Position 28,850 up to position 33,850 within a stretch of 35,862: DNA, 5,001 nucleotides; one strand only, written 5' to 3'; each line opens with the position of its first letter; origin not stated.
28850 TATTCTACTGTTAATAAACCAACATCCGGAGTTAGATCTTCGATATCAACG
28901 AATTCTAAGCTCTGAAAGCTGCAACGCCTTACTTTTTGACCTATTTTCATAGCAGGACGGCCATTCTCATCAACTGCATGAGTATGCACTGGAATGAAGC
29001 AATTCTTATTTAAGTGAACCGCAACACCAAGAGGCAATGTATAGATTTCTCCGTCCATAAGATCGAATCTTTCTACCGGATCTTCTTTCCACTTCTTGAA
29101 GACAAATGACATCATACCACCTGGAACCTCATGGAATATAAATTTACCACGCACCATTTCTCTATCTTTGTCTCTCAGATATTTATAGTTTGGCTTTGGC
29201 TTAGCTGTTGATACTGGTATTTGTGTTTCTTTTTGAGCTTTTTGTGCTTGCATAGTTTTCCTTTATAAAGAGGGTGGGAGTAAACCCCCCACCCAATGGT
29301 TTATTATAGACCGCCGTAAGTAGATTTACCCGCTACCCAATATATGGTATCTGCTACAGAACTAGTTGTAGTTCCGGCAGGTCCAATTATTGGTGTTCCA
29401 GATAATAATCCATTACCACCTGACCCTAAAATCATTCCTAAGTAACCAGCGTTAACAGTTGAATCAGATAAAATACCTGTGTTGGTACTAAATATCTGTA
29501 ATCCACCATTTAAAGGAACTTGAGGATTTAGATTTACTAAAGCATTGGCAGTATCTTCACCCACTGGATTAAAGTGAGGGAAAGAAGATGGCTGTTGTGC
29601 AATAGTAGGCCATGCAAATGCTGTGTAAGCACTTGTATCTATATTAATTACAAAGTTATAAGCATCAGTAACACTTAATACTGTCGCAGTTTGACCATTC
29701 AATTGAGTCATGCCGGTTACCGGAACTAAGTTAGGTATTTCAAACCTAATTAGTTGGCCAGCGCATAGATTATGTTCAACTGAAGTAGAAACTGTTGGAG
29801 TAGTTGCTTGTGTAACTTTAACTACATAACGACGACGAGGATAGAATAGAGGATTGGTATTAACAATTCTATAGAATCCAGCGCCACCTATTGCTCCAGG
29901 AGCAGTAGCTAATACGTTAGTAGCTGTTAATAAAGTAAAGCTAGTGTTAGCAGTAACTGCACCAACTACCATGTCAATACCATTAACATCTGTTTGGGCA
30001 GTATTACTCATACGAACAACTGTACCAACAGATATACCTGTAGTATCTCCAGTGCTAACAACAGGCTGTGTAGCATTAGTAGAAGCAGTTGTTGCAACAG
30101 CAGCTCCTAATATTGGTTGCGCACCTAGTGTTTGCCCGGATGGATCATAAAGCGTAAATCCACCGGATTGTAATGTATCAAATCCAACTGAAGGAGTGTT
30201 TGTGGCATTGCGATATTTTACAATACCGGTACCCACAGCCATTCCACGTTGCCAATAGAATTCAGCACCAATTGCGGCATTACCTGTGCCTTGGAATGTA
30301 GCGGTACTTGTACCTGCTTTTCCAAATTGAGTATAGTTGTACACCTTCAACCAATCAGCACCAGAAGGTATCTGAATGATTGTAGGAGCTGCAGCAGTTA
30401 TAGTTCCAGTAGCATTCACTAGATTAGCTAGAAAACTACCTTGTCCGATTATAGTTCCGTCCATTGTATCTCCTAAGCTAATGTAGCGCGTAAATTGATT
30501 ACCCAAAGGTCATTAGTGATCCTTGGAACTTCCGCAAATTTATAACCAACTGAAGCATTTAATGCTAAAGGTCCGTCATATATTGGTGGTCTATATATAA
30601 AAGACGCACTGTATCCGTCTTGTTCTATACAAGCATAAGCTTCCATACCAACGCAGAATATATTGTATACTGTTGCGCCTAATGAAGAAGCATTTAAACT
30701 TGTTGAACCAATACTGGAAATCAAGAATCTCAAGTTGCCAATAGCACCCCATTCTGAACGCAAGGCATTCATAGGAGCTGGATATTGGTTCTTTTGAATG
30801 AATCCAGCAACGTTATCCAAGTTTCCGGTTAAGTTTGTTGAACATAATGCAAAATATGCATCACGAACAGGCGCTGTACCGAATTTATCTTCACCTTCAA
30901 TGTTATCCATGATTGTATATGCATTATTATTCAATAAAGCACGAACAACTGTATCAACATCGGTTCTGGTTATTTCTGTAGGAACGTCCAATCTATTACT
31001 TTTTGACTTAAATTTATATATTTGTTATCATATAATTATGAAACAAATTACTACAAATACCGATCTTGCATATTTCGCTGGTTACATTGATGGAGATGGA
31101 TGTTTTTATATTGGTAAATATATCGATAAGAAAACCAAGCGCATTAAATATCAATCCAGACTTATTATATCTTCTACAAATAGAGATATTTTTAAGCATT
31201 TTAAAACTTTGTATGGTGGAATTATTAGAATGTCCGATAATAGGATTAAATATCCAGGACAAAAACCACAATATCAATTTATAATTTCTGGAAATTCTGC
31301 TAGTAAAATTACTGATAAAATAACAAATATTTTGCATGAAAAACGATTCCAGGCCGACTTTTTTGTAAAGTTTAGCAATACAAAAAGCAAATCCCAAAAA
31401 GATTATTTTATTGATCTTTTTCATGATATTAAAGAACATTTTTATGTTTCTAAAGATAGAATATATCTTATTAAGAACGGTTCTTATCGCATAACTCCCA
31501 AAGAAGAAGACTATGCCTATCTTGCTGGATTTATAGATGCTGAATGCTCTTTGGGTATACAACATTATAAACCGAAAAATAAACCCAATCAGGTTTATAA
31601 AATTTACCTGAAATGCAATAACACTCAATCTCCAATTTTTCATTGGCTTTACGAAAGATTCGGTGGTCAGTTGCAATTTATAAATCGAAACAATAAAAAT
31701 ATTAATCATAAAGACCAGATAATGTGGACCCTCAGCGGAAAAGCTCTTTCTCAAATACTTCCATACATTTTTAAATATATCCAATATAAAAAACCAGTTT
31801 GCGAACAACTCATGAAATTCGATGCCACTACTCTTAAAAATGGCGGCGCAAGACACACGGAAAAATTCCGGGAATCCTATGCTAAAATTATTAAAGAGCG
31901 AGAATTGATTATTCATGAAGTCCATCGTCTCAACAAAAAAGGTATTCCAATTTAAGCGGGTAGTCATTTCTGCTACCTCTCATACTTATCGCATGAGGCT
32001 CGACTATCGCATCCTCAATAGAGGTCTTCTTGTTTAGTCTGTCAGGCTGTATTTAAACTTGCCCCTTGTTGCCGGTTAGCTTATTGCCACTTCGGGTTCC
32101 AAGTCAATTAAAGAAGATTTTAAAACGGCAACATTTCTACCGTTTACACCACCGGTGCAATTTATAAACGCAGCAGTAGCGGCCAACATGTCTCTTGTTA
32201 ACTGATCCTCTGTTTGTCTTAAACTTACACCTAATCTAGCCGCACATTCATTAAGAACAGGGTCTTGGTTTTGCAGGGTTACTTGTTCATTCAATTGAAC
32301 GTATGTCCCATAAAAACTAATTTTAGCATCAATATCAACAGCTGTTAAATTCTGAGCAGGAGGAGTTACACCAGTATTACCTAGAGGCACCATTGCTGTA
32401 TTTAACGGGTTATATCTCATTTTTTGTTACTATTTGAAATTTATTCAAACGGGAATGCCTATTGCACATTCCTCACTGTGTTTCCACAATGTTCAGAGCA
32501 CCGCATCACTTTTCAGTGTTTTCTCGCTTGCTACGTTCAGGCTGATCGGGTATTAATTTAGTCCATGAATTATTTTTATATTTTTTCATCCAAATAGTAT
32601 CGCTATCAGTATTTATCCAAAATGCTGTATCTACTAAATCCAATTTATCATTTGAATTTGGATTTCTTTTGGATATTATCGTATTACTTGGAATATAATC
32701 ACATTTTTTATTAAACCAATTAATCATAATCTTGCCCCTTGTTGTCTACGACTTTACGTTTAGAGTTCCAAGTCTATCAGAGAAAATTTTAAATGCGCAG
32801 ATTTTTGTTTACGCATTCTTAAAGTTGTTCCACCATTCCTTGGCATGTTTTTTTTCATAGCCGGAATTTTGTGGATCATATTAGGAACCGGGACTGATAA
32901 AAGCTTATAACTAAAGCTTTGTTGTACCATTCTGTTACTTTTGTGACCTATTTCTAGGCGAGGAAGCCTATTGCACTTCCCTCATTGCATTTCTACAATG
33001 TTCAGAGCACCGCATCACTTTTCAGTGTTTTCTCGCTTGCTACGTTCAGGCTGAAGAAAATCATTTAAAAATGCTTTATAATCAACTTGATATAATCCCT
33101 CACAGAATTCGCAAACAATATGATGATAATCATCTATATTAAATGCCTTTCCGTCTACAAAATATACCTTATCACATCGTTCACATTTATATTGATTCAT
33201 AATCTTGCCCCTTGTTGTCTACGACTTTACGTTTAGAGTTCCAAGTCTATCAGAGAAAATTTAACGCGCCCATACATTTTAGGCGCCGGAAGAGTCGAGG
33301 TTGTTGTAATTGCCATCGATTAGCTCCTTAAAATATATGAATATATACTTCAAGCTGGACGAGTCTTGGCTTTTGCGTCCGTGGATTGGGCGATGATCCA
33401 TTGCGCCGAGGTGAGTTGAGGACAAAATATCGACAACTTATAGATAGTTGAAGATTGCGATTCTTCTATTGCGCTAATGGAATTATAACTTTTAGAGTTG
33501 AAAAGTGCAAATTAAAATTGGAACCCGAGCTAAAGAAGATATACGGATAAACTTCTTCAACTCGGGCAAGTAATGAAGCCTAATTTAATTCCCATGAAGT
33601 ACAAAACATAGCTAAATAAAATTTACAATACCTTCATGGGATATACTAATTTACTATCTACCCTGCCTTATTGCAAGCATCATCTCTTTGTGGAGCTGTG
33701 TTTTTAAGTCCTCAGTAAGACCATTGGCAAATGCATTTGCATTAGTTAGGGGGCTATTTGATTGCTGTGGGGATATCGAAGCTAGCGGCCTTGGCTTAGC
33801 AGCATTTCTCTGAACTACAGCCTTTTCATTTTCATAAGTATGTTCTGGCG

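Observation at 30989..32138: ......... homing endonuclease encoded antisense to its host intron, with its own promoter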

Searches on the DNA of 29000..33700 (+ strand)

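Call 6: search_rna_families(source=window, start=29000, end=33700, threshold=evalue, max_evalue=10, show_alignments=5)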
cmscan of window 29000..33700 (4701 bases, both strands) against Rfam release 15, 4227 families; matches with E-value up to 10: 3.
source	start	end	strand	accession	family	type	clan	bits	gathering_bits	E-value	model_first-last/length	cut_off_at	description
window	29138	29226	+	RF01885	HSR-omega_1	Gene; lncRNA;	-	22.7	80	2.2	1-78/78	no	Heat shock gene hsromega conserved region 1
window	31915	32084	-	RF01879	TUSC7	Gene; lncRNA;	-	21.4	65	5.7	1-165/165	no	Non-coding RNA LOC285194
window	33014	33097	+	RF00546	snopsi28S-3316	Gene; snRNA; snoRNA; HACA-box;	-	19.9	65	5.1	1-133/133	no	Small nucleolar RNA psi28S-3316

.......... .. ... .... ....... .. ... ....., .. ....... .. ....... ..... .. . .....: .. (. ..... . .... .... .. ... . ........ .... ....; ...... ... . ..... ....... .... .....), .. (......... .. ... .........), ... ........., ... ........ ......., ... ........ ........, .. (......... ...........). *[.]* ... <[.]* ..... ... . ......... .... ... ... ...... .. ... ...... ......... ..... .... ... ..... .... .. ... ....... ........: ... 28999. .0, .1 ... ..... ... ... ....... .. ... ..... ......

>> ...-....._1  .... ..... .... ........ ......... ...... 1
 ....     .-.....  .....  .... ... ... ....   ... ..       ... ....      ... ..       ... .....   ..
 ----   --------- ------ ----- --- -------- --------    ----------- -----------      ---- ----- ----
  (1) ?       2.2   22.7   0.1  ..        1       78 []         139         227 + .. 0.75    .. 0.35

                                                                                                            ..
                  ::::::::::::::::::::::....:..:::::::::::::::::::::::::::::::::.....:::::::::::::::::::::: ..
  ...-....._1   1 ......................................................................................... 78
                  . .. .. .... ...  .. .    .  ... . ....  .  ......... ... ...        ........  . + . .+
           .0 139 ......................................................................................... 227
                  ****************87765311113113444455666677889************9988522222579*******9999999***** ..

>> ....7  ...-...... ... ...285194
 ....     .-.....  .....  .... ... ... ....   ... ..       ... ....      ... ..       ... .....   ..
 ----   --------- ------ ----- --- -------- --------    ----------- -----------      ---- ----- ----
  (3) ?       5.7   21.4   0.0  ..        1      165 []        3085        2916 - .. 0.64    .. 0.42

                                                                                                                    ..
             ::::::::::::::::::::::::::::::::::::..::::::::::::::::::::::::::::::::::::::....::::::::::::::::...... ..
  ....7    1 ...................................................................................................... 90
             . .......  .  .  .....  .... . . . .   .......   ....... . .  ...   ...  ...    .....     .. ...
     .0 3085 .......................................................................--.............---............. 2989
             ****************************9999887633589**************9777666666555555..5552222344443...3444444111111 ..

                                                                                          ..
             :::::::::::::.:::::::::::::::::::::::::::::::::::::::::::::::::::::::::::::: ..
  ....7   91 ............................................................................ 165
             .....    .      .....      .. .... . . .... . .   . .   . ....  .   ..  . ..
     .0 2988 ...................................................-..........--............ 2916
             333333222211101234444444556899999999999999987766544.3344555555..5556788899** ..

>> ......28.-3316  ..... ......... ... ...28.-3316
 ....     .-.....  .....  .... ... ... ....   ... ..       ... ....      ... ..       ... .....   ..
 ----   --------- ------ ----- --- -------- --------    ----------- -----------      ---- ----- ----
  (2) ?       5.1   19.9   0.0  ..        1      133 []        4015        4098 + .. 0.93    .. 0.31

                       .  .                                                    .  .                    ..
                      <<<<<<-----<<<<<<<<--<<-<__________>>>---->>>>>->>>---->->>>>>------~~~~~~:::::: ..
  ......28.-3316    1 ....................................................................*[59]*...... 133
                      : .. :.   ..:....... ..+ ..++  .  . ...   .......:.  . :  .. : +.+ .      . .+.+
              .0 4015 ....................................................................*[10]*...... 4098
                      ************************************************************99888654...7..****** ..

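Call 63: search_rna_families(sources=[L001, L002, L005, L007, L011, L012, L016, L025, L028, L036, L043, L048, L059, L065, L067, L070, L075, L076, L084], threshold=gathering)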
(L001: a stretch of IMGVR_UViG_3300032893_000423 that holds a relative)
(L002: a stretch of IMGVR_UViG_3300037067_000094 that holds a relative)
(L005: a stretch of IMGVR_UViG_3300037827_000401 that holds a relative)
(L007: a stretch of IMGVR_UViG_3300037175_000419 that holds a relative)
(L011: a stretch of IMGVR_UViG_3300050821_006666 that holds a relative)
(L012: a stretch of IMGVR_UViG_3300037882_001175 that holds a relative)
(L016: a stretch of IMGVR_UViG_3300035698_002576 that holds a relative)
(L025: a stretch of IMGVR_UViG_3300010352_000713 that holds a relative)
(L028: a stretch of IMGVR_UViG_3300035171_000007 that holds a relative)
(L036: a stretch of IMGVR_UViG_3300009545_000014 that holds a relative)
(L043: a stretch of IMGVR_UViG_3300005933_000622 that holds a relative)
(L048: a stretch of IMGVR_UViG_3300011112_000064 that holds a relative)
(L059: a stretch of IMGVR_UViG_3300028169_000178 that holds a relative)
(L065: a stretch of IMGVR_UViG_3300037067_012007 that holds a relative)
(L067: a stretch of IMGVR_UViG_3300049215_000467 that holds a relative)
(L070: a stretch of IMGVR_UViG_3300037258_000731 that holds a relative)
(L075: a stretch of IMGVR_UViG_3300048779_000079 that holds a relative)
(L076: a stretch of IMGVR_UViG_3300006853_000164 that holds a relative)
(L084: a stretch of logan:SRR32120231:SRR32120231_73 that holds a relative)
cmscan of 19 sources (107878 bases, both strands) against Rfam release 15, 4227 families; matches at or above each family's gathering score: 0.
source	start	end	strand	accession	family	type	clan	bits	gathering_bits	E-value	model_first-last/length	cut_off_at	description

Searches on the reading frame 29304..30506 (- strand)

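Call 7: search_protein_families(library=pfam, proteins=[window:29304-30506:-], max_evalue=1)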
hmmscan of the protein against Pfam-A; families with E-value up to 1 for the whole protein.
window:29304-30506:- (400 aa): 2 families
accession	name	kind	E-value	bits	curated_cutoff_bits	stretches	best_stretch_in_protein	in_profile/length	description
PF16190.11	E1_FCCH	-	3.5e-06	27.4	29.5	1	238-297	7-60/70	Ubiquitin-activating enzyme E1 FCCH domain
PF12195.14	End_beta_barrel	-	0.23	11.9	35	1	140-196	11-65/83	Beta barrel domain of bacteriophage endosialidase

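Call 65: search_protein_families(library=phrogs, proteins=[window:29304-30461:-], max_evalue=0.00001)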
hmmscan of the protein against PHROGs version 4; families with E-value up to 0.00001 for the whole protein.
window:29304-30461:- (385 aa): 1 family
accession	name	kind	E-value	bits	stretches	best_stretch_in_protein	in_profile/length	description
phrog_584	-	tail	2.8e-09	38.1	1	107-195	6-92/218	major tail protein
